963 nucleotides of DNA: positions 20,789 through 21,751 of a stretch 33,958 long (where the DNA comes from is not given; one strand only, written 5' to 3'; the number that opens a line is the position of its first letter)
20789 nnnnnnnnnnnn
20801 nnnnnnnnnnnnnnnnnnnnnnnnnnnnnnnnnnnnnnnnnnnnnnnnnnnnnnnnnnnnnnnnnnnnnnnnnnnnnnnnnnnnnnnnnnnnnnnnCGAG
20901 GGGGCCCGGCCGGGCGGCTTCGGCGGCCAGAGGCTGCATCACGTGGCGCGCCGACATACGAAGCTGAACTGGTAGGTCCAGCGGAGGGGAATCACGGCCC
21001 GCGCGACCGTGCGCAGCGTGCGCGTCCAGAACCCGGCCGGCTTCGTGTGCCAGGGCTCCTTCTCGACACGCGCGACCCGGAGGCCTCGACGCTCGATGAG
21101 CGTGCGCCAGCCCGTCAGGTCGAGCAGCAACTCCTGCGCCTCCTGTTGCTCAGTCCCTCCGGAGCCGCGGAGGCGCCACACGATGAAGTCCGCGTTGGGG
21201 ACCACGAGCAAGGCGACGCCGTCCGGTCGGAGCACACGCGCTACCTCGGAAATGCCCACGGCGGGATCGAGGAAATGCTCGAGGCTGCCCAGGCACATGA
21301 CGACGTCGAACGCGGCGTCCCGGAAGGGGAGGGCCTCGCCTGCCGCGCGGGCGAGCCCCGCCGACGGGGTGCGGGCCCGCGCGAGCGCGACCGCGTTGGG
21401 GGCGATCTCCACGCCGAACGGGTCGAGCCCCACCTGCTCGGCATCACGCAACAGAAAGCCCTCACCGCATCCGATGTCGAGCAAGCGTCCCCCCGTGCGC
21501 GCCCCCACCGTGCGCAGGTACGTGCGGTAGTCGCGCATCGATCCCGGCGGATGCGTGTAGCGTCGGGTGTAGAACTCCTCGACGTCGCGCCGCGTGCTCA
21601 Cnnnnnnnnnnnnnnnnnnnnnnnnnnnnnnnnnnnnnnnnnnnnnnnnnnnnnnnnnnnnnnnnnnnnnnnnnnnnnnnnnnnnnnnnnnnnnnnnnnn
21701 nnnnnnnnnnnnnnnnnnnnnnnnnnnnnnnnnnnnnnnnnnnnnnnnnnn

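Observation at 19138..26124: A lipid-carrier-dependent periplasmic glycosylation module is fused to the LPS-transport/rpoN locus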

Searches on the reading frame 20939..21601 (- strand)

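Call 3: search_protein_families(library=pfam, proteins=[window:20939-21601:-], max_evalue=0.01)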
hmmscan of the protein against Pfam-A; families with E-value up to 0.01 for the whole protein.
window:20939-21601:- (220 aa): 10 families
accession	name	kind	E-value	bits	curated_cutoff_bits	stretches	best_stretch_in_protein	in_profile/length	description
PF08241.18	Methyltransf_11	-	1.4e-21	77.4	21.2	1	41-131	1-94/95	Methyltransferase domain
PF13489.12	Methyltransf_23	-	8e-18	65.1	27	1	25-165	12-150/164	Methyltransferase domain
PF13649.12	Methyltransf_25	-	4.6e-16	59.7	27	1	41-128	2-97/97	Methyltransferase domain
PF08242.18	Methyltransf_12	-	3.9e-13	50.4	30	1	41-129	1-97/98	Methyltransferase domain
PF13847.12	Methyltransf_31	-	5.9e-12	45.9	27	1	37-136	4-113/145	Methyltransferase domain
PF07021.18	MetW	-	2.4e-07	31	21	1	25-146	4-119/193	Methionine biosynthesis protein MetW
PF02353.26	CMAS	-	4.6e-06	26.6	27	1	25-131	51-163/273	Mycolic acid cyclopropane synthetase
PF01209.24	Ubie_methyltran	-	4e-05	23.5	20.1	1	30-130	41-149/233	ubiE/COQ5 methyltransferase family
PF03141.22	Methyltransf_29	-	0.00043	19.4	23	1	40-144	121-224/506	Putative S-adenosyl-L-methionine-dependent methyltransferase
PF03291.22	mRNA_G-N7_MeTrfase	-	0.0058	16.2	26.6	0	117-150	165-198/315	mRNA (guanine-N(7))-methyltransferase domain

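Call 5: search_protein_families(library=ncbifam, proteins=[window:20939-21601:-], max_evalue=0.01)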
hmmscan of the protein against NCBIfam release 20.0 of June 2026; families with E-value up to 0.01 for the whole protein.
window:20939-21601:- (220 aa): 37 families (the best 25 are shown)
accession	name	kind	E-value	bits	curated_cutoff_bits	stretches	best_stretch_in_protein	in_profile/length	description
NF045667.1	MTase_DVU1556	equivalog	2.6e-20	72.8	155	1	19-180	5-166/213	DVU_1556 family methyltransferase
NF047649.1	MTase_UXPK_star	exception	3.4e-10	39.4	460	1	36-132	77-181/283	methyltransferase/UXPK-star double selenoprotein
TIGR01983.1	UbiG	equivalog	6.3e-10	38.7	102.95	1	37-142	50-161/228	bifunctional 2-polyprenyl-6-hydroxyphenol methylase/3-demethylubiquinol 3-O-methyltransferase UbiG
NF045825.1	FAmtase_mtf2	equivalog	1.7e-09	37.3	400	1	36-131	58-157/248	fatty-acid O-methyltransferase Mtf2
NF041537.1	ArsM_AhpD_UU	exception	1.2e-08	34.2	510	1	36-132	76-180/345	arsenite methyltransferase/AhpD domain selenoprotein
NF008300.0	PRK11088.1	equivalog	1.3e-08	34.6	303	1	32-138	81-185/272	23S rRNA (guanine(745)-N(1))-methyltransferase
NF045823.1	PthPhpthDimycoMt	equivalog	3.6e-08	32.9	300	1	37-131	67-165/256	phthiotriol/phenolphthiotriol dimycocerosates methyltransferase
TIGR01934.1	MenG_MenH_UbiE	subfamily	6e-08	32.3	158.35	1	28-132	31-141/223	ubiquinone/menaquinone biosynthesis methyltransferase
TIGR02072.1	BioC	equivalog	1.3e-07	31.6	184.95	1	38-134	36-134/244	malonyl-ACP O-methyltransferase BioC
NF001241.0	PRK00216.1-2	equivalog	1.8e-07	31.1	327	1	24-130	38-145/231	demethylmenaquinone methyltransferase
NF043040.1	corrin_prot_MT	hypoth_equivalog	2.4e-07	30.4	180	1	31-131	36-146/216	corrinoid protein-associated methyltransferase CpaM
NF011527.0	PRK14968.1-1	equivalog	2.8e-07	30.4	242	1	35-102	33-98/192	putative methyltransferase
TIGR02081.1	metW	equivalog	3.5e-07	29.9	189.5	1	35-146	12-119/194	methionine biosynthesis protein MetW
NF041536.1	ArsM_DUF2284_UU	exception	3.7e-07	28.9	575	1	36-132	76-180/459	arsenite methyltransferase/DUF2284 domain selenoprotein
NF007610.0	PRK10258.1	equivalog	8e-07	28.6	342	1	29-130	35-136/251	malonyl-ACP O-methyltransferase BioC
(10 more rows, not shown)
